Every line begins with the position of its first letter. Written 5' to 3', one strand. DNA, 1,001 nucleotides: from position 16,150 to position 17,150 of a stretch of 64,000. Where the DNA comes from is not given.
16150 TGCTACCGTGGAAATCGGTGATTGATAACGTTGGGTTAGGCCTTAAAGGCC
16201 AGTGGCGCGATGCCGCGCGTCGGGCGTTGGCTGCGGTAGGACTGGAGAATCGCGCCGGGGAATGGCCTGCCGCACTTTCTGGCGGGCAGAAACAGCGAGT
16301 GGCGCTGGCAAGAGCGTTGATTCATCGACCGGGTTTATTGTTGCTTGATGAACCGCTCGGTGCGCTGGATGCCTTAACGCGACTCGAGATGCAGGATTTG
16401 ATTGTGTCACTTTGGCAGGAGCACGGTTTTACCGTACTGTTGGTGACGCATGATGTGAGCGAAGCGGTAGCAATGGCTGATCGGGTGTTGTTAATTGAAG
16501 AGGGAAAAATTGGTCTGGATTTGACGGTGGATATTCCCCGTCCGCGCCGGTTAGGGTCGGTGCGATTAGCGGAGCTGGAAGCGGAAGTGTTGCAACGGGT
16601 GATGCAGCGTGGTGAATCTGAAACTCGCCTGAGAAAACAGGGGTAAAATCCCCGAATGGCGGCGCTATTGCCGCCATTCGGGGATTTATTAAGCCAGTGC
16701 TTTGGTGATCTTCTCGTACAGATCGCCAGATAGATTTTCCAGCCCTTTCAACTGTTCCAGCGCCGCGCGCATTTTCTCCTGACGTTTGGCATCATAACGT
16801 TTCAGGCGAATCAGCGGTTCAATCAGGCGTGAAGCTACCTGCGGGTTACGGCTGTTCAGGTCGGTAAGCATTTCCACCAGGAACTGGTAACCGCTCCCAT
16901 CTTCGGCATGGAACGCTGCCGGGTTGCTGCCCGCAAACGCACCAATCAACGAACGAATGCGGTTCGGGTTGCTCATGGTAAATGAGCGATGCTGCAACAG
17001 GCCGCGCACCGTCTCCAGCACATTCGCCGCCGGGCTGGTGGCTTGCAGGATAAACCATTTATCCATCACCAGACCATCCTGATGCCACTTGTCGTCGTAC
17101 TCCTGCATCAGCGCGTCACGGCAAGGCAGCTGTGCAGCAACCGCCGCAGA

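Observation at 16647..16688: Perfect 18-bp palindrome filling the gap between convergent ssuB and pepN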

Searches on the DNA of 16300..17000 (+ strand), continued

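Call 47: get_annotated_region(hit=H50, flank=30)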
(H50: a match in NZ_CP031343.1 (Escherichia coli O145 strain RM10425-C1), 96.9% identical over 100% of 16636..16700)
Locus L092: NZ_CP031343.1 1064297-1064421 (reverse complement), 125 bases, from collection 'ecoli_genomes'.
description: Escherichia coli O145 strain RM10425-C1 chromosome, complete genome
organism: Escherichia coli O145 strain RM10425-C1 (NCBI taxid 1055538)
replicon: chromosome; assembly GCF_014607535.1
host: cattle; source: feces; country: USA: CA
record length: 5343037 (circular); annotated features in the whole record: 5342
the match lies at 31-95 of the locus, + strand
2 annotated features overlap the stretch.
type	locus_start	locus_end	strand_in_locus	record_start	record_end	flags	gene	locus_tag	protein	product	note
CDS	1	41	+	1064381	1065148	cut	ssuB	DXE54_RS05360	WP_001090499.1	aliphatic sulfonates ABC transporter ATP-binding protein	-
CDS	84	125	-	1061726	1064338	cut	pepN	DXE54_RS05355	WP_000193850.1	aminopeptidase N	-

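Call 48: get_annotated_region(hit=H52, flank=30)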
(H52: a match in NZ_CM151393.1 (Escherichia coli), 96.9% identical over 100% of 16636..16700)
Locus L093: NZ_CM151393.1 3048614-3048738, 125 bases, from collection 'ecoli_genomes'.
description: Escherichia coli isolate 07D18CPO002 chromosome, whole genome shotgun sequence
organism: Escherichia coli (NCBI taxid 562)
replicon: chromosome; assembly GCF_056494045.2
host: Homo sapiens; source: blood; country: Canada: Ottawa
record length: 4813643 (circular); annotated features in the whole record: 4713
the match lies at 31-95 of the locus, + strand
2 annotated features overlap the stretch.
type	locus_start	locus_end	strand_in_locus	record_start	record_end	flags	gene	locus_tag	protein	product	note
CDS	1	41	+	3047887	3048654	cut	ssuB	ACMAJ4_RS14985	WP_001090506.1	aliphatic sulfonates ABC transporter ATP-binding protein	-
CDS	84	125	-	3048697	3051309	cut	pepN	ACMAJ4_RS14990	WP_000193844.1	aminopeptidase N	-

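Call 49: get_annotated_region(hit=H85, flank=30)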
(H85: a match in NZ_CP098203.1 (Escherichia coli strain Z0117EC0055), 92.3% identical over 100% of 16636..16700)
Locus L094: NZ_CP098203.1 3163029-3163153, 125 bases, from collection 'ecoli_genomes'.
description: Escherichia coli strain Z0117EC0055 chromosome, complete genome
organism: Escherichia coli strain Z0117EC0055 (NCBI taxid 562)
replicon: chromosome; assembly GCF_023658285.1
host: Canis lupus familiaris; source: -; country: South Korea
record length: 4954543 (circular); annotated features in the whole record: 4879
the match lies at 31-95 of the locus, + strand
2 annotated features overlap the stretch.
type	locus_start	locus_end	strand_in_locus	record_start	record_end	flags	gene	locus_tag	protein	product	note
CDS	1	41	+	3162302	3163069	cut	ssuB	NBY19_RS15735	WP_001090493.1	aliphatic sulfonates ABC transporter ATP-binding protein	-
CDS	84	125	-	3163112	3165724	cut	pepN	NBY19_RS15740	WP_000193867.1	aminopeptidase N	-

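Call 50: get_annotated_region(hit=H96, flank=30)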
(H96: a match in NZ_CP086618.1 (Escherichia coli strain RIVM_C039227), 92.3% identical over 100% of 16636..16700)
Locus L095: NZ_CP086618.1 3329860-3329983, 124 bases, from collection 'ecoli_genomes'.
description: Escherichia coli strain RIVM_C039227 chromosome, complete genome
organism: Escherichia coli strain RIVM_C039227 (NCBI taxid 562)
replicon: chromosome; assembly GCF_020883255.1
host: Homo sapiens; source: -; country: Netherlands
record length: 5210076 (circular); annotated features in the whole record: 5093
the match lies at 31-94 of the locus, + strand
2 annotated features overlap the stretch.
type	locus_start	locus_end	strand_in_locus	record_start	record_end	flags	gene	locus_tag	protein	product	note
CDS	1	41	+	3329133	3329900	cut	ssuB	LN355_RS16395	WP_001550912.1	aliphatic sulfonates ABC transporter ATP-binding protein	-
CDS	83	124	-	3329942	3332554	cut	pepN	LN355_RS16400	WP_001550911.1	aminopeptidase N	-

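Call 51: get_annotated_region(hit=H100, flank=30)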
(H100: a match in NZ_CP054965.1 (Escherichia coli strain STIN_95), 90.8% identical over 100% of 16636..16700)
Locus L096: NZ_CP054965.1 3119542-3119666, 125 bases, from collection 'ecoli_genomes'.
description: Escherichia coli strain STIN_95 chromosome, complete genome
organism: Escherichia coli strain STIN_95 (NCBI taxid 562)
replicon: chromosome; assembly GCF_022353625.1
host: -; source: Shatin WWTPs_95 WWTPs influent; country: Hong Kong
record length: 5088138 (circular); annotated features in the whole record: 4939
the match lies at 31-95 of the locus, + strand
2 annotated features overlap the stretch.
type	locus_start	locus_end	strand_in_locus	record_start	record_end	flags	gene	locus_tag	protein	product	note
CDS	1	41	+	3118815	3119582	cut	ssuB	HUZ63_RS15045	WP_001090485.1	aliphatic sulfonates ABC transporter ATP-binding protein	-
CDS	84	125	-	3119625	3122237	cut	pepN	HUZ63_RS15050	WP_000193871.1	aminopeptidase N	-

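Call 54: search_dna_similar(query=window:16640-16689:+, collection=ecoli_genomes, mode=near, max_rows=5, max_evalue=0.001)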
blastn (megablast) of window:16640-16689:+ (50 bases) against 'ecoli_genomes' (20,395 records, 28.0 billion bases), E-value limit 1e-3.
Records with a match: 3108; places in all: 3109; records where one place covers at least 80% of the query: 3108.
Genomes with a match: 3108 of 5426; with a place that covers at least 80% of the query: 3108. Places per genome that has any: lowest 1, median 1, highest 2. On chromosomes: 3108 places; on plasmids: 1.
Best place of each record, by identity: >=99% 338; 95-99% 271; 90-95% 2499.
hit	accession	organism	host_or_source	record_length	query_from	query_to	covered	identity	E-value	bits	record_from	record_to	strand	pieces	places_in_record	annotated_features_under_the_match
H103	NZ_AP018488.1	Escherichia coli O157:H7 strain PV15-279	Homo sapiens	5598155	1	50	100%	100.0%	5e-17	94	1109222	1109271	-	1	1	ssuB: aliphatic sulfonates ABC transporter ATP-binding protein | pepN: aminopeptidase N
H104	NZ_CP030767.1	Escherichia coli strain 2017C-4109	missing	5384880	1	50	100%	100.0%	5e-17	94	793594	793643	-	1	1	ssuB: aliphatic sulfonates ABC transporter ATP-binding protein | pepN: aminopeptidase N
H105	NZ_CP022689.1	Escherichia coli strain CDC#03-98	missing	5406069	1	50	100%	100.0%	5e-17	94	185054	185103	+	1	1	ssuB: aliphatic sulfonates ABC transporter ATP-binding protein | pepN: aminopeptidase N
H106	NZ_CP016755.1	Escherichia coli strain FORC_044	Homo sapiens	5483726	1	50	100%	100.0%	5e-17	94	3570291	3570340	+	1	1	ssuB: aliphatic sulfonates ABC transporter ATP-binding protein | pepN: aminopeptidase N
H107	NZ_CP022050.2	Escherichia coli O157 strain FDAARGOS_293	Homo sapiens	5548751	1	50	100%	100.0%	5e-17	94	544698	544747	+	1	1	ssuB: aliphatic sulfonates ABC transporter ATP-binding protein | pepN: aminopeptidase N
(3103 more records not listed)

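Call 55: search_dna_similar(query=L001:490-562:+, collection=ecoli_genomes, mode=near, max_rows=12, rows=spread, max_evalue=0.001)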
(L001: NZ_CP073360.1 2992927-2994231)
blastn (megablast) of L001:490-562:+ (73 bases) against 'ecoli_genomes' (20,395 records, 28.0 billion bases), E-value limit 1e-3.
Records with a match: 1830; places in all: 1832; records where one place covers at least 80% of the query: 1830.
Genomes with a match: 1830 of 5426; with a place that covers at least 80% of the query: 1830. Places per genome that has any: lowest 1, median 1, highest 2. On chromosomes: 1829 places; on plasmids: 3.
Best place of each record, by identity: >=99% 1463; 95-99% 28; 90-95% 339.
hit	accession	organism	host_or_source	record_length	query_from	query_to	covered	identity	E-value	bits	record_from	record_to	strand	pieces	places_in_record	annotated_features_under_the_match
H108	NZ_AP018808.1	Escherichia coli strain E2865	Bos taurus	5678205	1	73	100%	100.0%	1e-29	135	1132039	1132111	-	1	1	ssuB: aliphatic sulfonates ABC transporter ATP-binding protein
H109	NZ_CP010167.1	Escherichia coli strain H3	not applicable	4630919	1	73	100%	100.0%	1e-29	135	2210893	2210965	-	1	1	ssuB: aliphatic sulfonates ABC transporter ATP-binding protein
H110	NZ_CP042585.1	Escherichia coli strain LD91-1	feces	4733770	1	73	100%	100.0%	1e-29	135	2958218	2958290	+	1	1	ssuB: aliphatic sulfonates ABC transporter ATP-binding protein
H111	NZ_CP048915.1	Escherichia coli strain E2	Homo sapiens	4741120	1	73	100%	100.0%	1e-29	135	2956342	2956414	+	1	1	ssuB: aliphatic sulfonates ABC transporter ATP-binding protein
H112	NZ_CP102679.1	Escherichia coli strain XH989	Homo sapiens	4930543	1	73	100%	100.0%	1e-29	135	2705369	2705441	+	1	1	ssuB: aliphatic sulfonates ABC transporter ATP-binding protein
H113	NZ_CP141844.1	Escherichia coli strain HN68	duck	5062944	1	73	100%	100.0%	1e-29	135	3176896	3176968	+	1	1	ssuB: aliphatic sulfonates ABC transporter ATP-binding protein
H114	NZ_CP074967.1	Escherichia coli strain 00_3230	Homo sapiens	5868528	1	73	100%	100.0%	1e-29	135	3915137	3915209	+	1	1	ssuB: aliphatic sulfonates ABC transporter ATP-binding protein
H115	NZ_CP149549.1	Escherichia coli strain 1802D011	Sus scrofa domesticus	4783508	1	73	100%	100.0%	1e-29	135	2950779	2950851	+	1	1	ssuB: aliphatic sulfonates ABC transporter ATP-binding protein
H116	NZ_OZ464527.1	Escherichia coli strain ECL27977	Ovis aries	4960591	1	73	100%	100.0%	1e-29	135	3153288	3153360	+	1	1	ssuB: aliphatic sulfonates ABC transporter ATP-binding protein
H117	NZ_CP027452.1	Escherichia coli strain 2014C-3338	Homo sapiens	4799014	2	73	99%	94.4%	3e-22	111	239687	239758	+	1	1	ssuB: aliphatic sulfonates ABC transporter ATP-binding protein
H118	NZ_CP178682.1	Escherichia coli strain VTB97379v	Chicken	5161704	2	73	99%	94.4%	3e-22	111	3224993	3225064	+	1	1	ssuB: aliphatic sulfonates ABC transporter ATP-binding protein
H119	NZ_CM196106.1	Escherichia coli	urban waste bin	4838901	1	73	100%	90.4%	7e-18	97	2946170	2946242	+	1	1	ssuB: aliphatic sulfonates ABC transporter ATP-binding protein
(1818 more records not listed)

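Call 73: get_annotated_region(hit=H49, flank=1200)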
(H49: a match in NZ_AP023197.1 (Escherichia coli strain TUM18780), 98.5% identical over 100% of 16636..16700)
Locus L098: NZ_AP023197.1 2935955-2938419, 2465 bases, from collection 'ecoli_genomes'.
description: Escherichia coli strain TUM18780 chromosome, complete genome
organism: Escherichia coli strain TUM18780 (NCBI taxid 562)
replicon: chromosome; assembly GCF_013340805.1
host: Homo sapiens; source: -; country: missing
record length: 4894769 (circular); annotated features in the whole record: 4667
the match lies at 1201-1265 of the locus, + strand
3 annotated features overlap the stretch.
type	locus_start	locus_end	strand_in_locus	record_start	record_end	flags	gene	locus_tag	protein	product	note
CDS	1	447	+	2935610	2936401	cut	ssuC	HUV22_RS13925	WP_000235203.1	aliphatic sulfonate ABC transporter permease SsuC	-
CDS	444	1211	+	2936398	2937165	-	ssuB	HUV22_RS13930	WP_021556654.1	aliphatic sulfonates ABC transporter ATP-binding protein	-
CDS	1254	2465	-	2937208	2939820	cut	pepN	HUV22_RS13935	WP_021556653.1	aminopeptidase N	-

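Call 74: get_annotated_region(hit=H50, flank=1200)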
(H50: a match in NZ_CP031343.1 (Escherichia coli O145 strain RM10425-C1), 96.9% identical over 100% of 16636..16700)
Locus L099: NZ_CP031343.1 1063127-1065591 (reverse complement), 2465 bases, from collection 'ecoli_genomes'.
description: Escherichia coli O145 strain RM10425-C1 chromosome, complete genome
organism: Escherichia coli O145 strain RM10425-C1 (NCBI taxid 1055538)
replicon: chromosome; assembly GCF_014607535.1
host: cattle; source: feces; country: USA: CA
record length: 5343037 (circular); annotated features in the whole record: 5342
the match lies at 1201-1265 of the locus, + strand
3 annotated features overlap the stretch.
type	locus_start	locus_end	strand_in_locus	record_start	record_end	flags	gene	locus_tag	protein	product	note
CDS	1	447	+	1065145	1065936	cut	ssuC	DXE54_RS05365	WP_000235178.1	aliphatic sulfonate ABC transporter permease SsuC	-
CDS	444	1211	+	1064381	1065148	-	ssuB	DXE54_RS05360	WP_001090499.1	aliphatic sulfonates ABC transporter ATP-binding protein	-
CDS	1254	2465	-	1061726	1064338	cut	pepN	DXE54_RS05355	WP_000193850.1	aminopeptidase N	-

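Call 75: get_annotated_region(hit=H17, flank=1200)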
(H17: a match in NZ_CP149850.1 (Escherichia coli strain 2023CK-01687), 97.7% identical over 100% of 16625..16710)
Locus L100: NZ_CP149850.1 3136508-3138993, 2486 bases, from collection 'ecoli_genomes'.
description: Escherichia coli strain 2023CK-01687 chromosome, complete genome
organism: Escherichia coli strain 2023CK-01687 (NCBI taxid 562)
replicon: chromosome; assembly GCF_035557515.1
host: Homo sapiens; source: urine; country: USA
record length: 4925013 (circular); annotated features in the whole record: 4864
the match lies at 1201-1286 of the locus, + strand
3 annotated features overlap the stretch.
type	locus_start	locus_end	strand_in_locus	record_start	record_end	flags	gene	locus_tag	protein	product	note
CDS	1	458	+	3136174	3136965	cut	ssuC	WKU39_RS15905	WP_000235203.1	aliphatic sulfonate ABC transporter permease SsuC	-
CDS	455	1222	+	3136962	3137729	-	ssuB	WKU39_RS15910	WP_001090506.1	aliphatic sulfonates ABC transporter ATP-binding protein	-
CDS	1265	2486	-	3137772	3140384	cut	pepN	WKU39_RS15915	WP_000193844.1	aminopeptidase N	-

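Call 77: get_annotated_region(hit=H8, flank=1000)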
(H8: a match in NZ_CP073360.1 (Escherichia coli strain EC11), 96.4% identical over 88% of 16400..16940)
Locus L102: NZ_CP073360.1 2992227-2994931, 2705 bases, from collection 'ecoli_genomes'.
description: Escherichia coli strain EC11 chromosome, complete genome
organism: Escherichia coli strain EC11 (NCBI taxid 562)
replicon: chromosome; assembly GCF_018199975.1
host: -; source: urine; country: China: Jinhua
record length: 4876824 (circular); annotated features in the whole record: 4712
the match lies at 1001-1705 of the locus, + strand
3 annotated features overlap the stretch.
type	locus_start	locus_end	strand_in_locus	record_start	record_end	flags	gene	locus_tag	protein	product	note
CDS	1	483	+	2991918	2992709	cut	ssuC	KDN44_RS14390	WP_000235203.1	aliphatic sulfonate ABC transporter permease SsuC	-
CDS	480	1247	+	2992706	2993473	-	ssuB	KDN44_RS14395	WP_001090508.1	aliphatic sulfonates ABC transporter ATP-binding protein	-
CDS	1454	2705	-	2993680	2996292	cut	pepN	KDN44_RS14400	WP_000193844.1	aminopeptidase N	-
